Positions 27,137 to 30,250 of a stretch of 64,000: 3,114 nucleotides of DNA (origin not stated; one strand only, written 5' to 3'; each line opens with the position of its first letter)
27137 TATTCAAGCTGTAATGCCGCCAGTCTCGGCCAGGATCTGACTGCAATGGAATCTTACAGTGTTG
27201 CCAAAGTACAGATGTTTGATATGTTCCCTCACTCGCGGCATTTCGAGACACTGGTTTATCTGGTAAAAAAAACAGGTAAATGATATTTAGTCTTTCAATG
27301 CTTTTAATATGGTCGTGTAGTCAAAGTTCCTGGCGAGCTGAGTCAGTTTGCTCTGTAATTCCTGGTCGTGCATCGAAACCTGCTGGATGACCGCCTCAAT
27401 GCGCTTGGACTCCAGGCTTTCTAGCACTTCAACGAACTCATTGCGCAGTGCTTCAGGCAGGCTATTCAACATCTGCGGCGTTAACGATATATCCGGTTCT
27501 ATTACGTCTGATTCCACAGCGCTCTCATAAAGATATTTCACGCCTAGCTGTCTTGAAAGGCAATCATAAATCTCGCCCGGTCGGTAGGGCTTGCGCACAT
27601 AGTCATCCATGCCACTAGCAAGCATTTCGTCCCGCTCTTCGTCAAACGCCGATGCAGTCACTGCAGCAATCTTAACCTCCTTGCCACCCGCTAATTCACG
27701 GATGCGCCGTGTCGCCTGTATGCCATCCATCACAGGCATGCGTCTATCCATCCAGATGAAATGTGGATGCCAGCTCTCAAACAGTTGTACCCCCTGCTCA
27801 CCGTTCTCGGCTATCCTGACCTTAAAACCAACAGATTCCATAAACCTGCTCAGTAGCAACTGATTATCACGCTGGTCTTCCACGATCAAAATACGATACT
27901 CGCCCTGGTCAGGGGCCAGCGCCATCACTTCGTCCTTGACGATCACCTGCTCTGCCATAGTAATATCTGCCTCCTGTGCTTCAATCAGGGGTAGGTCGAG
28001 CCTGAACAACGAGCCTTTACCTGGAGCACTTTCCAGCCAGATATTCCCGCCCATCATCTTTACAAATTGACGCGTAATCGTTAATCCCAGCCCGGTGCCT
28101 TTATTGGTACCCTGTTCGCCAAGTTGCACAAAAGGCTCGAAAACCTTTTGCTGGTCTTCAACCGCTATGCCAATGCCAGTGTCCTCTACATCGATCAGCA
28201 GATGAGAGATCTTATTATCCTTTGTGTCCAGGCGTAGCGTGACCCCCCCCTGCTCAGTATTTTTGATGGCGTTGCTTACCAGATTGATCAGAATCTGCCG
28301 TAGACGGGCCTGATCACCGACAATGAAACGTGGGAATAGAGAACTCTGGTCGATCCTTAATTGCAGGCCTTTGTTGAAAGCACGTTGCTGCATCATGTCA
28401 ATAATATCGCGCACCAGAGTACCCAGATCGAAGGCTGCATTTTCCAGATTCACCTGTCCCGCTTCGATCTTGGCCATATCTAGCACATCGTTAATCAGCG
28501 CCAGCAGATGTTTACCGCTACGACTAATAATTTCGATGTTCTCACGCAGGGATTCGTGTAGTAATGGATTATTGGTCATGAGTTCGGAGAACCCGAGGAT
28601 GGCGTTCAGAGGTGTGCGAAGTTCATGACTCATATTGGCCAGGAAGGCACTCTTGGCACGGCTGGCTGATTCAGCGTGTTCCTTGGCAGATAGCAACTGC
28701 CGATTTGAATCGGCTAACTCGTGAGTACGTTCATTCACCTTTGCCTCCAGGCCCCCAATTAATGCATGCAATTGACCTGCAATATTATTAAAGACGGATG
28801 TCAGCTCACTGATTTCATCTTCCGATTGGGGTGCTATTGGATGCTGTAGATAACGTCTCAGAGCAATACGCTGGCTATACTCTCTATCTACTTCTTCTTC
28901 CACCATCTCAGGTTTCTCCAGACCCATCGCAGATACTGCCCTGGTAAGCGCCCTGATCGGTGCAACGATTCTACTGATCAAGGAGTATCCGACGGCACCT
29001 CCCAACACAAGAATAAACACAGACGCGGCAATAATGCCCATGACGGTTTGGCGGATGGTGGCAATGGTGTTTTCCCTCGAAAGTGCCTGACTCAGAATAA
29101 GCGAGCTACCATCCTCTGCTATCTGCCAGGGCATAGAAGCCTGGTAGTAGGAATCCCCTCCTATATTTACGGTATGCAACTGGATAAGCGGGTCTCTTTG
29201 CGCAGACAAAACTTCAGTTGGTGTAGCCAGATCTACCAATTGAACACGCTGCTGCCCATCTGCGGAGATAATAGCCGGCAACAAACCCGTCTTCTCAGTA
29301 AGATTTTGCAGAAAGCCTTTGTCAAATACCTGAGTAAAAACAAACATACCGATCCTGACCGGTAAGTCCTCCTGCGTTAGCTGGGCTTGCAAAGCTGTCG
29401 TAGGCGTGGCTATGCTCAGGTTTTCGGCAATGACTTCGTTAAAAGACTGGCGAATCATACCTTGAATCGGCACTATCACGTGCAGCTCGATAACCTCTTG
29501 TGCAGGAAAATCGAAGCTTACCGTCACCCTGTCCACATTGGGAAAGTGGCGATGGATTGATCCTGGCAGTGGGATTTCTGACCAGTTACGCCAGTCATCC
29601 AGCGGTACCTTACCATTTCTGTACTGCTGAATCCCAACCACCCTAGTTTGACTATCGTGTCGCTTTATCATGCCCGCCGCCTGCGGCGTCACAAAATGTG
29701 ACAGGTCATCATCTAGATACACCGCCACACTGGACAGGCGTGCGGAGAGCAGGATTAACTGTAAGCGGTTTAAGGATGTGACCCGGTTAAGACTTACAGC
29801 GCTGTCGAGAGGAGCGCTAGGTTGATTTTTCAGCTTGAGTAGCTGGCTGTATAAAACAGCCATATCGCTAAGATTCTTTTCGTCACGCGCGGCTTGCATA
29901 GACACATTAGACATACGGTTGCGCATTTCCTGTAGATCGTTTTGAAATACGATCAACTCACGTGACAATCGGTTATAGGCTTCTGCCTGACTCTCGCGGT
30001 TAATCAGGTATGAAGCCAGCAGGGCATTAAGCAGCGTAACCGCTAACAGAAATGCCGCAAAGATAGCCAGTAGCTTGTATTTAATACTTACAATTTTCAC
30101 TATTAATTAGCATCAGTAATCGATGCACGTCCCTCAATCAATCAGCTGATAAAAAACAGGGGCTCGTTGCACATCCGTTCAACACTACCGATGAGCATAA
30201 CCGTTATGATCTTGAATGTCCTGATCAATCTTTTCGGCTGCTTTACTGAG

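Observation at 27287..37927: Tandemly duplicated orphan solute-binding lipoprotein + hybrid histidine kinase pairs, downstream of a REC-GGDEF-EAL regulator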

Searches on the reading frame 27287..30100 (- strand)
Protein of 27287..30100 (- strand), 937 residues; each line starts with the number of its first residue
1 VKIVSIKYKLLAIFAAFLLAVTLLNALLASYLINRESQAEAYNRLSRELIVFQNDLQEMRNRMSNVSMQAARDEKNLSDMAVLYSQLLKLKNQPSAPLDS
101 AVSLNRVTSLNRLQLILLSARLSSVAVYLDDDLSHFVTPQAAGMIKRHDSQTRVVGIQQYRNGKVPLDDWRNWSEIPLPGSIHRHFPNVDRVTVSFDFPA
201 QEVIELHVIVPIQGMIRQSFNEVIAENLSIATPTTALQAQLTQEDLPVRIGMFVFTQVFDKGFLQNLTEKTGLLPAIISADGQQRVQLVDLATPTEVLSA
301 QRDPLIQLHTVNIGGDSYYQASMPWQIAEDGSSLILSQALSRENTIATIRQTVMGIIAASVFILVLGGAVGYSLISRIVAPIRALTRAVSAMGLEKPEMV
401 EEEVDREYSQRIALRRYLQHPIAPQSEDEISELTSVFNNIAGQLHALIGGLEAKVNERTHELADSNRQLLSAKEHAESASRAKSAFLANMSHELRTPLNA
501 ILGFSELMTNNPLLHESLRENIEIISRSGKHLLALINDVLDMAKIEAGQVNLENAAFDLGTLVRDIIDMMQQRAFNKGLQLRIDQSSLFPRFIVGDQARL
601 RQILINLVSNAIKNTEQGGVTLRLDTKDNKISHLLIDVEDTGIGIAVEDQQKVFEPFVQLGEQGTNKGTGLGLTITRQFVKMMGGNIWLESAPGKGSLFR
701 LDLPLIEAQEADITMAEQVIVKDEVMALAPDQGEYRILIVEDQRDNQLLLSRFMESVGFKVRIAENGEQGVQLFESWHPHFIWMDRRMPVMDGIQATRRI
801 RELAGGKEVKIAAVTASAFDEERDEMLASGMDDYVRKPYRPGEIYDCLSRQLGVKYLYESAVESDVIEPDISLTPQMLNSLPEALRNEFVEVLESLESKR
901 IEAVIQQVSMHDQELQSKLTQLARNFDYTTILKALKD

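Call 3: search_protein_families(library=pfam, proteins=[window:27287-30100:-], max_evalue=0.01)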
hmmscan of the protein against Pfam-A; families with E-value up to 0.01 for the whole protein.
window:27287-30100:- (937 aa): 6 families
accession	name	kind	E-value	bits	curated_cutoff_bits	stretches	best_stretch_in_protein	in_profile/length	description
PF02518.31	HATPase_c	-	8.6e-30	103.9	26.4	1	595-705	1-109/111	Histidine kinase-, DNA gyrase B-, and HSP90-like ATPase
PF00512.31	HisKA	-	2.8e-22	78.9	26.9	1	482-548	1-66/66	His Kinase A (phospho-acceptor) domain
PF00072.30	Response_reg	-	3e-22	79.3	30.2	1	737-846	1-108/111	Response regulator receiver domain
PF23198.2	PDE8A_N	-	6.6e-06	26.5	29.6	1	733-827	8-104/147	PDE8A-like, N-terminal domain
PF00672.30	HAMP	-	1.8e-05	25.4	25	1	374-445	2-52/53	HAMP domain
PF06757.18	Ins_allergen_rp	-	0.0046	17.3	23.2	0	532-594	74-136/174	Insect allergen related repeat, nitrile-specifier detoxification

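Call 4: search_protein_families(library=ncbifam, proteins=[window:27287-30100:-], max_evalue=0.01)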
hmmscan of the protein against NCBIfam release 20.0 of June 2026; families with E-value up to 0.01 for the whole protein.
window:27287-30100:- (937 aa): 145 families (the best 25 are shown)
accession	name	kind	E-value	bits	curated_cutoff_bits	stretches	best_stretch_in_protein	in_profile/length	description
TIGR02956.1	TMAO_torS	equivalog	7e-112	375.3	676.5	1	433-873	407-838/967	TMAO reductase system sensor histidine kinase/response regulator TorS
NF008318.0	PRK11107.1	equivalog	9.3e-94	315.2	890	2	466-723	276-536/920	two-component sensor histidine kinase BarA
NF041947.1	LuxQ_Vibrio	equivalog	1.3e-91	307.8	1200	1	461-847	450-834/843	quorum-sensing autoinducer 2 sensor kinase/phosphatase LuxQ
NF011874.0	PRK15347.1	equivalog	2.6e-88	297.1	852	2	419-711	341-620/921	two component system sensor kinase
NF038297.2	hybrid_HK_HrmK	equivalog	1.9e-86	291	725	1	459-838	211-594/607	hybrid histidine kinase/response regulator HrmK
NF008302.0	PRK11091.1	equivalog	9.8e-76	255.5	838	1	472-864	272-655/779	aerobic respiration two-component sensor histidine kinase ArcB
NF008099.0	PRK10841.1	equivalog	8.6e-71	238.9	920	2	473-721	460-706/949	two-component system sensor histidine kinase RcsC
NF008543.0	PRK11466.1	equivalog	7.1e-70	235.9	982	1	428-878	389-825/914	TMAO reductase system sensor histidine kinase/response regulator TorS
NF045901.1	HisKinLetSLeg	equivalog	3.9e-64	217.1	1650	2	359-705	183-518/906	two-component system sensor histidine kinase LetS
NF007420.1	PRK09959.1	equivalog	9.1e-56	189.1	1995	1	468-839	697-1061/1197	acid-sensing system histidine kinase EvgS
NF046044.1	PnpS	equivalog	8.7e-54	183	400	1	481-704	168-390/390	two-component system histidine kinase PnpS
NF050805.1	CellDivHKDivJCaul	equivalog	3.1e-50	170.9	1000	1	447-709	267-524/531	cell cycle sensor histidine kinase DivJ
NF047465.1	hybrid_HK_LvrA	exception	6.2e-50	170.1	1200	1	438-844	143-576/819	hybrid histidine kinase/response regulator LvrA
NF041832.1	near_NosP_CTERM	subfamily_domain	9.2e-50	169.7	400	1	477-846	1-364/370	NahK/ErcS family hybrid sensor histidine kinase/response regulator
NF047874.1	MASE3_PAS_HK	subfamily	6.7e-47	160.6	560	1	399-719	321-639/655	MASE3 domain-containing sensor histidine kinase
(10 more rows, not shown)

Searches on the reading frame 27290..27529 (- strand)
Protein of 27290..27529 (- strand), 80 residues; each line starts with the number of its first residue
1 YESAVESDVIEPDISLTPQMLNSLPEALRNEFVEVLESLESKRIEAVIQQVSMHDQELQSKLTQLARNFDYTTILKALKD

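Call 38: search_protein_families(library=pfam, proteins=[window:27290-27529:-], max_evalue=10)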
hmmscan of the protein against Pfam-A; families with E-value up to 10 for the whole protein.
seq(80 aa): 5 families
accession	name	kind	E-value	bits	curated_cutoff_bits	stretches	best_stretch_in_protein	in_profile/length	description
PF08559.15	Cut8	-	0.003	17.6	26.2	1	34-79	55-100/241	Cut8, nuclear proteasome tether protein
PF23659.1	UFL1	-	0.0034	18.2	27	1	19-61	74-116/120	E3 UFM1-protein ligase 1-like domain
PF18908.5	DUF5663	-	0.053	14.6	23.7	1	19-50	33-64/84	Protein of unknown function (DUF5663)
PF02151.25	UVR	-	0.12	12.6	21.5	1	57-71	6-20/36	UvrB/uvrC motif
PF14377.11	UBM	-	0.12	12.2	23.3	1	18-31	11-24/35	Ubiquitin binding region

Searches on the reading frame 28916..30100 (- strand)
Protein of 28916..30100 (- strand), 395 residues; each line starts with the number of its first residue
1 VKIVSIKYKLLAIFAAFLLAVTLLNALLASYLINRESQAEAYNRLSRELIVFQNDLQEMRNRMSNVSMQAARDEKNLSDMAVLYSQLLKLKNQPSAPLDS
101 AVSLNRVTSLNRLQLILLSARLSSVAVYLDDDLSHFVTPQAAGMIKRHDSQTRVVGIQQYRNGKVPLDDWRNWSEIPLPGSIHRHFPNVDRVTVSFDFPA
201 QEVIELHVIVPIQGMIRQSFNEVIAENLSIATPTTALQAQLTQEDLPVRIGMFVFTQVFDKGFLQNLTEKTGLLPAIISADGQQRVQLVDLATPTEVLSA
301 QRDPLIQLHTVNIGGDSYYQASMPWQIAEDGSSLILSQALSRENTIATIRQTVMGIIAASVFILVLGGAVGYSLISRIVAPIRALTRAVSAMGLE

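Call 12: search_solved_structures(query=window:28916-30100:-, max_evalue=10)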
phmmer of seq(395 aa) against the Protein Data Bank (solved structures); distinct sequences matched with E-value up to 10: 5.
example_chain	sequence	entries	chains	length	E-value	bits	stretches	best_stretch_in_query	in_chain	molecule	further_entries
4fvg_A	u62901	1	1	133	0.25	13.6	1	187-244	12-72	Stomatin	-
4fvj_A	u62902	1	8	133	0.27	13.5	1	188-244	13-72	Stomatin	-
7wh3_A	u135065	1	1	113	0.28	13.5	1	188-245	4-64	Stomatin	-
4fvf_A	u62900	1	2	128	0.35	13.2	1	188-244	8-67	Stomatin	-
9zd2_F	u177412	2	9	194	0.46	12.8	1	186-244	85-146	Stomatin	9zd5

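Call 38: search_protein_families(library=pfam, proteins=[window:28991-30100:-], max_evalue=10)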
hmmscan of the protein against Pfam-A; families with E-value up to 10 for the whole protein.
window:28991-30100:- (370 aa): 3 families
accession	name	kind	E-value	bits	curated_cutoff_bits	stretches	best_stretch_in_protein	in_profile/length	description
PF18169.6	SLATT_6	-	0.092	12.8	27.1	1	6-71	50-113/176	SMODS and SLOG-associating 2TM effector domain 6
PF24922.1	ACBP4_C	-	0.32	11.7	31.2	1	41-96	39-94/105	Acyl-CoA-binding domain-containing protein 4-6, C-terminal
PF08180.16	BAGE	-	0.82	10.2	20.9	1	236-248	14-26/28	B melanoma antigen family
